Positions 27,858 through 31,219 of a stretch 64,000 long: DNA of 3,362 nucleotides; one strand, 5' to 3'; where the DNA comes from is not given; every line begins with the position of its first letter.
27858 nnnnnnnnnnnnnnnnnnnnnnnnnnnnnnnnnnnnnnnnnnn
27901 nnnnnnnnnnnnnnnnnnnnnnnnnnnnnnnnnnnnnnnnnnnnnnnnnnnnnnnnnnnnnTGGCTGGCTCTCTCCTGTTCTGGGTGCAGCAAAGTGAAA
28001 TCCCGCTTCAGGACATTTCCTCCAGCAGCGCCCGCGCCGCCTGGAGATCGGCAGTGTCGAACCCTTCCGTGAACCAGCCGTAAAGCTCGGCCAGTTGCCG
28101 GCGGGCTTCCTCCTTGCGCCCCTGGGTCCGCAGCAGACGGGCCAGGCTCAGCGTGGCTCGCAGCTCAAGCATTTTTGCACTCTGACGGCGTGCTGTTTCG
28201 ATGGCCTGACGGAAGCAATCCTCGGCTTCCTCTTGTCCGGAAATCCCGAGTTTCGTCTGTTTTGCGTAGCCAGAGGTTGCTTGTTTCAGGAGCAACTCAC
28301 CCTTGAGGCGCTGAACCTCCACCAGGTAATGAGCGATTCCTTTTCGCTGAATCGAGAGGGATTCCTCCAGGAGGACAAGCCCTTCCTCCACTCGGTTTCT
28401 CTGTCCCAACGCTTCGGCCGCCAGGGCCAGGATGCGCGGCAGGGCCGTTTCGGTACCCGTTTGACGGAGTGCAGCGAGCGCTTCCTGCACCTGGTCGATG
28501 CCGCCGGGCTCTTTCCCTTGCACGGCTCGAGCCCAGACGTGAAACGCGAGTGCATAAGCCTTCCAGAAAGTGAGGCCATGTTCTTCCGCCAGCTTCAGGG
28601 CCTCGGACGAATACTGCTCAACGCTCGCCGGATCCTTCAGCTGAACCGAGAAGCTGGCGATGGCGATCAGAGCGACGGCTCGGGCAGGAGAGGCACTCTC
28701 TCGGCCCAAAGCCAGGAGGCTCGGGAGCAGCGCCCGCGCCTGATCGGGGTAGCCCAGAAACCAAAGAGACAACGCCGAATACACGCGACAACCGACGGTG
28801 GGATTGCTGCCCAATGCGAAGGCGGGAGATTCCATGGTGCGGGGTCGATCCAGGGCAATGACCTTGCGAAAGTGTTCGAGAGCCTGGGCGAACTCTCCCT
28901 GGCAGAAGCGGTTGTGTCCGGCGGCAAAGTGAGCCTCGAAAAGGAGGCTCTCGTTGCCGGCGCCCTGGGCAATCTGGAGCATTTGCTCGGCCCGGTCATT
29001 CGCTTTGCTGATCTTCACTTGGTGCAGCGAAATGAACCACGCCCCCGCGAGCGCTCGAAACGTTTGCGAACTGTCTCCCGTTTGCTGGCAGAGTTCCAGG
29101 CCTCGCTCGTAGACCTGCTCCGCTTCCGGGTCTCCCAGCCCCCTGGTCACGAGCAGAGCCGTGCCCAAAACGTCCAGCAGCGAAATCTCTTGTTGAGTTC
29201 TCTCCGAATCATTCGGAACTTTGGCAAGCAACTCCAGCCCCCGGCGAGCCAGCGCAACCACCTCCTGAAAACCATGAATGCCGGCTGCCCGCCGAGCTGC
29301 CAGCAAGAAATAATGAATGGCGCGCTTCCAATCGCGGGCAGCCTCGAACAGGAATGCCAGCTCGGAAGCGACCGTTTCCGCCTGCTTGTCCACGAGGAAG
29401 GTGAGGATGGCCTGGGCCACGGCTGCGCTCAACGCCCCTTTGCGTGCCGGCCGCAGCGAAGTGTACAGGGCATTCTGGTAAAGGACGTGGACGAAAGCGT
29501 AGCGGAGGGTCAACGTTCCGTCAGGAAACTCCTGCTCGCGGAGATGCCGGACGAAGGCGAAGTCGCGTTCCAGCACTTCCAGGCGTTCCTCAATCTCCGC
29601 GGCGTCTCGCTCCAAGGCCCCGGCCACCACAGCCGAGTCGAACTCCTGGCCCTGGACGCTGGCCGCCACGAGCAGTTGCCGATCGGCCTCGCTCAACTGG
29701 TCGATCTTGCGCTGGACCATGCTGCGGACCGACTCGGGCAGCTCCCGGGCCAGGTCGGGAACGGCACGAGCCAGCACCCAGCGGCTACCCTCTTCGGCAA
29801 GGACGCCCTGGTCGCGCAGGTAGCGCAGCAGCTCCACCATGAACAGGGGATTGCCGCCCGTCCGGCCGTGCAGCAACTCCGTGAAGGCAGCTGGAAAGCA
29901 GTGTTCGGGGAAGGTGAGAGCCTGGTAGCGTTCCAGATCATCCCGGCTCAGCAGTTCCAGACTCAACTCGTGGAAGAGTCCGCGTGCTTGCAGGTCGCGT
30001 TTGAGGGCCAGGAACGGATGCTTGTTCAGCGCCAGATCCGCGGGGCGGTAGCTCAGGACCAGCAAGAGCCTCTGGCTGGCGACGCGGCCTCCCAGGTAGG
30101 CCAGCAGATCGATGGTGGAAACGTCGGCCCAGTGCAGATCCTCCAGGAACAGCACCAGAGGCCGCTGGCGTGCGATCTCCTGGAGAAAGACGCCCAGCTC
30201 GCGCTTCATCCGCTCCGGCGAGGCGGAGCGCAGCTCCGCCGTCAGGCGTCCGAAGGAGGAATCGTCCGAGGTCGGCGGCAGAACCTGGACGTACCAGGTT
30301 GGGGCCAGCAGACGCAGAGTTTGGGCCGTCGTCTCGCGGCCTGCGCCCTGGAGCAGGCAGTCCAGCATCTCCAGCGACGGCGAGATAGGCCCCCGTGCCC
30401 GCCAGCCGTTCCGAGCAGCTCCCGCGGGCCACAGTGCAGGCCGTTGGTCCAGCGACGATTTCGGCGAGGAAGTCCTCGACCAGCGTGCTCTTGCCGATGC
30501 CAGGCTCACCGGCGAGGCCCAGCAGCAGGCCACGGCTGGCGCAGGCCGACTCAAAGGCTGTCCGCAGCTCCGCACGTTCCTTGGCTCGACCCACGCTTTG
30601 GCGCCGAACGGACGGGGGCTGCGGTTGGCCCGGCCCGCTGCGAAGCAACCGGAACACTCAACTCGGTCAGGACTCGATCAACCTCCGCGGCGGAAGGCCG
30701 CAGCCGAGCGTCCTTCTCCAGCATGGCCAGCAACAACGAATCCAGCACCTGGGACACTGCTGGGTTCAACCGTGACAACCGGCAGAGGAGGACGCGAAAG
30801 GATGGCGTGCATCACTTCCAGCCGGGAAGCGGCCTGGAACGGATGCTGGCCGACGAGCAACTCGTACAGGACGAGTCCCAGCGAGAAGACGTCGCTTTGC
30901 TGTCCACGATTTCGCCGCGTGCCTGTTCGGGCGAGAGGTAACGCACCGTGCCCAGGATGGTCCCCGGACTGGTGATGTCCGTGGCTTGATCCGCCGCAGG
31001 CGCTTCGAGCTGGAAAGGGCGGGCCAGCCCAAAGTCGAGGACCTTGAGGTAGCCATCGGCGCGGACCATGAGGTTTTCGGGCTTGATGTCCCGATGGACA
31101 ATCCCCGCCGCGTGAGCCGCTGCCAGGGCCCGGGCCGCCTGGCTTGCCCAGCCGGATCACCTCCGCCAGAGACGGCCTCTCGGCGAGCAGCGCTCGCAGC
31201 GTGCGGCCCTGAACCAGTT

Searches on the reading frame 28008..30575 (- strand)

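Call 26: search_protein_families(library=pfam, proteins=[window:28008-30575:-], max_evalue=0.01)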
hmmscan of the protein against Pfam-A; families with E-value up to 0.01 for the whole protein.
window:28008-30575:- (855 aa): 9 families
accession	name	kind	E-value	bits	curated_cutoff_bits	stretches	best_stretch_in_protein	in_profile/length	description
PF13424.12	TPR_12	-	1.5e-10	41.5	30.1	1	782-832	20-72/77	Tetratricopeptide repeat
PF13191.12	AAA_16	-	2.1e-08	35.3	32.6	1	105-173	88-167/167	AAA ATPase domain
PF07719.23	TPR_2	-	8.3e-06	26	27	1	547-576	2-31/34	Tetratricopeptide repeat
PF00515.34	TPR_1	-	3.3e-05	23.9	27.8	0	557-576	12-31/34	Tetratricopeptide repeat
PF13181.12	TPR_8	-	0.00013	22.3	25.7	0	549-577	4-32/34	Tetratricopeptide repeat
PF07721.20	TPR_4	-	0.0002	22.1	27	0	806-830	2-26/26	Tetratricopeptide repeat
PF10345.15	Cohesin_load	-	0.00037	19.5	25.8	0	640-710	145-217/585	Cohesin loading factor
PF13176.12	TPR_7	-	0.00047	20.5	27.9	0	559-578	12-31/36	Tetratricopeptide repeat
PF13374.12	TPR_10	-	0.008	16.6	27.5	0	808-830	5-27/42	Tetratricopeptide repeat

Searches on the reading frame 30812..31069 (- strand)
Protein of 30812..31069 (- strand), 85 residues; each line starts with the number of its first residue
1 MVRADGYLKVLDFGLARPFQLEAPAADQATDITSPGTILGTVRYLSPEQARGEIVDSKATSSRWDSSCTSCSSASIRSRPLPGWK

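Call 26: search_protein_families(library=pfam, proteins=[window:30812-31069:-], max_evalue=0.01)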
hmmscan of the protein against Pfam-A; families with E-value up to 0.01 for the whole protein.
window:30812-31069:- (85 aa): 1 family
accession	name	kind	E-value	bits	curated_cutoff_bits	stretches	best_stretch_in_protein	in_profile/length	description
PF00069.31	Pkinase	-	0.0017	18.2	31.7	1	2-55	131-174/263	Protein kinase domain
